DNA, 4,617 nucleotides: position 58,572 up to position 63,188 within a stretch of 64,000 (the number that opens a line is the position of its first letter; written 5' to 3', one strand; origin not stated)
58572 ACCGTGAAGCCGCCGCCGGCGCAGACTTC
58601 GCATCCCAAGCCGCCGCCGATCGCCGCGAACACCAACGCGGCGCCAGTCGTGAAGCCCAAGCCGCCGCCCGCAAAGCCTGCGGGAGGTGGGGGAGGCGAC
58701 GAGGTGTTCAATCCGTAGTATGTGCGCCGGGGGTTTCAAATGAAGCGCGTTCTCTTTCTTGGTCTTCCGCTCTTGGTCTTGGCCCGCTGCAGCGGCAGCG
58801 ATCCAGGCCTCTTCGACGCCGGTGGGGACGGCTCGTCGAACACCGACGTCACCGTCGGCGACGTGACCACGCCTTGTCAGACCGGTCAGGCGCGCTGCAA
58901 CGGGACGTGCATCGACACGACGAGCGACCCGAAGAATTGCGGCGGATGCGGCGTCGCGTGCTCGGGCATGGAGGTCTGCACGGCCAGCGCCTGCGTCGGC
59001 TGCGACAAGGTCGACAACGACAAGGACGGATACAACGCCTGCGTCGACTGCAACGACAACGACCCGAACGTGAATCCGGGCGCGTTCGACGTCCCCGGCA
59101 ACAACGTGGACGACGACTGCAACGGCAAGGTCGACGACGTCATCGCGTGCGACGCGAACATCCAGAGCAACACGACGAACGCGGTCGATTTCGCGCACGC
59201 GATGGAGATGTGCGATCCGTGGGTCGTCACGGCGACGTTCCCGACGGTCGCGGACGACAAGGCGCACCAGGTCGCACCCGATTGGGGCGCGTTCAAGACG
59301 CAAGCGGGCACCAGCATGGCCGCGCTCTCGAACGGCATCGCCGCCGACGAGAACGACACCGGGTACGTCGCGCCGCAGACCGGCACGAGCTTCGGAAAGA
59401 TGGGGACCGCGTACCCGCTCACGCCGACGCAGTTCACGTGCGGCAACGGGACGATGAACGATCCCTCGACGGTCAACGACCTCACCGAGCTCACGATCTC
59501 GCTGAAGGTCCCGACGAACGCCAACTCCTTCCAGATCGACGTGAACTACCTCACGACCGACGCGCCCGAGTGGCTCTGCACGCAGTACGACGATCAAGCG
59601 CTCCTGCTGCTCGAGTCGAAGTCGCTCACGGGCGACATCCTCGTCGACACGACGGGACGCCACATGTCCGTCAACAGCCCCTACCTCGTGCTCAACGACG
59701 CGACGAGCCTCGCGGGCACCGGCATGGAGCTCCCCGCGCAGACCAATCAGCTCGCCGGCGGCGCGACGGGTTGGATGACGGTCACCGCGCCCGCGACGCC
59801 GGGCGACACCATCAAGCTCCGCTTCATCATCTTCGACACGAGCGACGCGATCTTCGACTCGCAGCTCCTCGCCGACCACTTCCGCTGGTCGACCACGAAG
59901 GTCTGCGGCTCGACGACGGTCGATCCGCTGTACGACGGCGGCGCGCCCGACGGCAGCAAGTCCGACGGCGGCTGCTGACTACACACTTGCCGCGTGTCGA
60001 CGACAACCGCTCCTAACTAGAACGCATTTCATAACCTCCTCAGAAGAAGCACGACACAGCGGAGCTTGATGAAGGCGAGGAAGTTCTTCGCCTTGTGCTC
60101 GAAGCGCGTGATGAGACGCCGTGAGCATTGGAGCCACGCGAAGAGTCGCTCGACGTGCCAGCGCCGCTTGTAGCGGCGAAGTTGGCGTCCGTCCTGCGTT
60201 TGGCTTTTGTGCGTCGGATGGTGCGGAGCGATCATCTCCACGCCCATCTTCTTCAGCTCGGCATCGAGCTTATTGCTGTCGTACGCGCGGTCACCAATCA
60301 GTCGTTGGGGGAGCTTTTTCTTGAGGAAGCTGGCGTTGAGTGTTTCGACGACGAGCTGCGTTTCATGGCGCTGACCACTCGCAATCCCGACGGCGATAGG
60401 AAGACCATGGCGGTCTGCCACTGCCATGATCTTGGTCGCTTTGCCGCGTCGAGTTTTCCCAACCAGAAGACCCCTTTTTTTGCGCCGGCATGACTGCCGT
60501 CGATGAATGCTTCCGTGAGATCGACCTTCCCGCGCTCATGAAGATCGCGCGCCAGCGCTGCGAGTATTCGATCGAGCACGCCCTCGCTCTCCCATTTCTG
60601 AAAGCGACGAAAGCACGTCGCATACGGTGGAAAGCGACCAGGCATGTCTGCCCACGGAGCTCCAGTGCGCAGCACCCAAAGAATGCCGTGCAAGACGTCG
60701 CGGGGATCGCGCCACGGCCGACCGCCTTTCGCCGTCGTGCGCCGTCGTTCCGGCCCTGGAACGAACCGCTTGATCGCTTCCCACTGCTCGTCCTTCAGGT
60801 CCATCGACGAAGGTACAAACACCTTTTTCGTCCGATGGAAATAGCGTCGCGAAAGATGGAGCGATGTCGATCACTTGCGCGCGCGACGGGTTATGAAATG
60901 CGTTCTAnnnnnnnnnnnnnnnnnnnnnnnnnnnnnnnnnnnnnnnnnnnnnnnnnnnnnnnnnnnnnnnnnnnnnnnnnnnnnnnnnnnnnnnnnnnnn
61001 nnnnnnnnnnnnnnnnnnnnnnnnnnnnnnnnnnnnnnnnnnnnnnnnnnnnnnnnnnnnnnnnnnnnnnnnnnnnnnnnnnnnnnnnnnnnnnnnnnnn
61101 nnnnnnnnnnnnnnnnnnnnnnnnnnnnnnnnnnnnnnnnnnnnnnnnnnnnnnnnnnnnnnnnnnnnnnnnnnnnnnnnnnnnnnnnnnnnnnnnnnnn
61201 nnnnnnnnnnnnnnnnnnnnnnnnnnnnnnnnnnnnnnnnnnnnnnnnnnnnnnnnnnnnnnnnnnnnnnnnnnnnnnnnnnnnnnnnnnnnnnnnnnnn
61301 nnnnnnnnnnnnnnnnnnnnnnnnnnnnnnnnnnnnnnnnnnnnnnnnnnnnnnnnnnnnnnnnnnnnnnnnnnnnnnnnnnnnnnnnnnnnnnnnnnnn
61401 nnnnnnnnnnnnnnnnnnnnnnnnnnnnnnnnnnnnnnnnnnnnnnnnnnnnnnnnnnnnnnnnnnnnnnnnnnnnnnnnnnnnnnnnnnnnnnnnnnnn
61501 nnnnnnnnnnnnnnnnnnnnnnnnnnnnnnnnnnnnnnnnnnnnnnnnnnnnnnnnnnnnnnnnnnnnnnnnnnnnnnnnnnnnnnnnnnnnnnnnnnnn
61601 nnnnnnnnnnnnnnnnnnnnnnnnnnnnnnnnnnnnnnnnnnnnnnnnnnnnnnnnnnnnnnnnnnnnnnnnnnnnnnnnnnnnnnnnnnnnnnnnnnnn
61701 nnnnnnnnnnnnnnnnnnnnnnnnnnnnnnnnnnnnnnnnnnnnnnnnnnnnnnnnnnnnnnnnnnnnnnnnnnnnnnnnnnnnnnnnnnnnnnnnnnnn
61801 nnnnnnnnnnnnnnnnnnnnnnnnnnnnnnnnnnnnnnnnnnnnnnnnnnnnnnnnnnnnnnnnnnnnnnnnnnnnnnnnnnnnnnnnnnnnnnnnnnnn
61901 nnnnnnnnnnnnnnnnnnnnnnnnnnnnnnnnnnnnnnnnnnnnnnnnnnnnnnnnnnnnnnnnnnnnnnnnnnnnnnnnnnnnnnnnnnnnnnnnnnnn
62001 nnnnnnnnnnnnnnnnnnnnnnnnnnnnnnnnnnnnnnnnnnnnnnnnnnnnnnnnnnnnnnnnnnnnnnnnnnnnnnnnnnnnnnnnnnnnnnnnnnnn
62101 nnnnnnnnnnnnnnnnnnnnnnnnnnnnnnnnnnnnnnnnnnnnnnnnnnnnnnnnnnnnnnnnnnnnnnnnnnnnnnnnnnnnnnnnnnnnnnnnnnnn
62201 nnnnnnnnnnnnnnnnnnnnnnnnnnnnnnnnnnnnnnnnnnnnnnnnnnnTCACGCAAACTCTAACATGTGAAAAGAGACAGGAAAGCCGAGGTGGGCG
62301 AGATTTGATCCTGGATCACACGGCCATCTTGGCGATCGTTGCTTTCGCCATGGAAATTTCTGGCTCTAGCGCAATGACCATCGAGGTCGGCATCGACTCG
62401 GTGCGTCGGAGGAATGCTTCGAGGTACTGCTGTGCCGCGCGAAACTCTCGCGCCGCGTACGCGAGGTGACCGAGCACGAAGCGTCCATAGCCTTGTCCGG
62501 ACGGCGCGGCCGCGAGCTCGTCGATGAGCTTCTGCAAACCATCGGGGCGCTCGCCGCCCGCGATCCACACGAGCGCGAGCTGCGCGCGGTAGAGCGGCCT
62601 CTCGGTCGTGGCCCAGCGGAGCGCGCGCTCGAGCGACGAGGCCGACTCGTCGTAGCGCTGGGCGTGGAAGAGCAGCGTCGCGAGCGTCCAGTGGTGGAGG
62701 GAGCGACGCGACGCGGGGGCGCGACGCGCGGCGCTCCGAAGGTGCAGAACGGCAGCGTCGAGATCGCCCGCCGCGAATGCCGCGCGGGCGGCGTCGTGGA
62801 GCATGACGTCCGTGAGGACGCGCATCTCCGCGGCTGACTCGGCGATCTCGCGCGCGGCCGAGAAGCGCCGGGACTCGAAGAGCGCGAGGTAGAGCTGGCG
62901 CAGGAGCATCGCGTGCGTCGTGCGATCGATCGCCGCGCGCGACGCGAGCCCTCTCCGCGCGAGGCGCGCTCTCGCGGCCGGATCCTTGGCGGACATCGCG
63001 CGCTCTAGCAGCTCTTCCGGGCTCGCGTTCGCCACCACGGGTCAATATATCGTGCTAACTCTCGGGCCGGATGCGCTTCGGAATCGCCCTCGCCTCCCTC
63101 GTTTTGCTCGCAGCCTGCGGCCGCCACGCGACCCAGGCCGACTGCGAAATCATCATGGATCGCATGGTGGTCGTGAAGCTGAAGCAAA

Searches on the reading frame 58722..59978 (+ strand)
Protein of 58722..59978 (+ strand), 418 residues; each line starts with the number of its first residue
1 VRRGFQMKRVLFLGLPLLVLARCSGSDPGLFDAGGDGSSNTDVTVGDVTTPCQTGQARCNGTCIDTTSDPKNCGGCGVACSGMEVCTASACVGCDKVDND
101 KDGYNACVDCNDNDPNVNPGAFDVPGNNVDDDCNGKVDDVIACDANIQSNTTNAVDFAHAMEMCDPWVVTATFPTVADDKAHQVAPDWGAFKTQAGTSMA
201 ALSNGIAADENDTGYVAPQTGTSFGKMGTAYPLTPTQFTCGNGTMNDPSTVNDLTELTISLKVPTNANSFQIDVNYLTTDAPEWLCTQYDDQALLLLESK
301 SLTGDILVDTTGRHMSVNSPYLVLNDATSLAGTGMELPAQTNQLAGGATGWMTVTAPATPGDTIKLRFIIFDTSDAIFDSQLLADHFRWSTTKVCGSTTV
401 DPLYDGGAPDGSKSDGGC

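Call 58: search_protein_families(library=pfam, proteins=[window:58722-59978:+], max_evalue=0.00001)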
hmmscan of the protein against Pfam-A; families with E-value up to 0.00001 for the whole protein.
window:58722-59978:+ (418 aa): 1 family
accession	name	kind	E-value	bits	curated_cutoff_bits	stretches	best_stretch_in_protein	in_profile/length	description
PF11617.13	Cu-binding_MopE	-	3.4e-08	34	27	1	109-139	1-30/30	Putative metal-binding motif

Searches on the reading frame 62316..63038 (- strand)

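Call 58: search_protein_families(library=pfam, proteins=[window:62316-63038:-], max_evalue=0.00001)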
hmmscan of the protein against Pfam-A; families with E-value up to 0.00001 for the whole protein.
window:62316-63038:- (240 aa): 1 family
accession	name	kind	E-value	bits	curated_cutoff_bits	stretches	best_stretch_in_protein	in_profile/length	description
PF13432.12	TPR_16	-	8e-06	26.6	32.7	0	82-141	2-59/65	Tetratricopeptide repeat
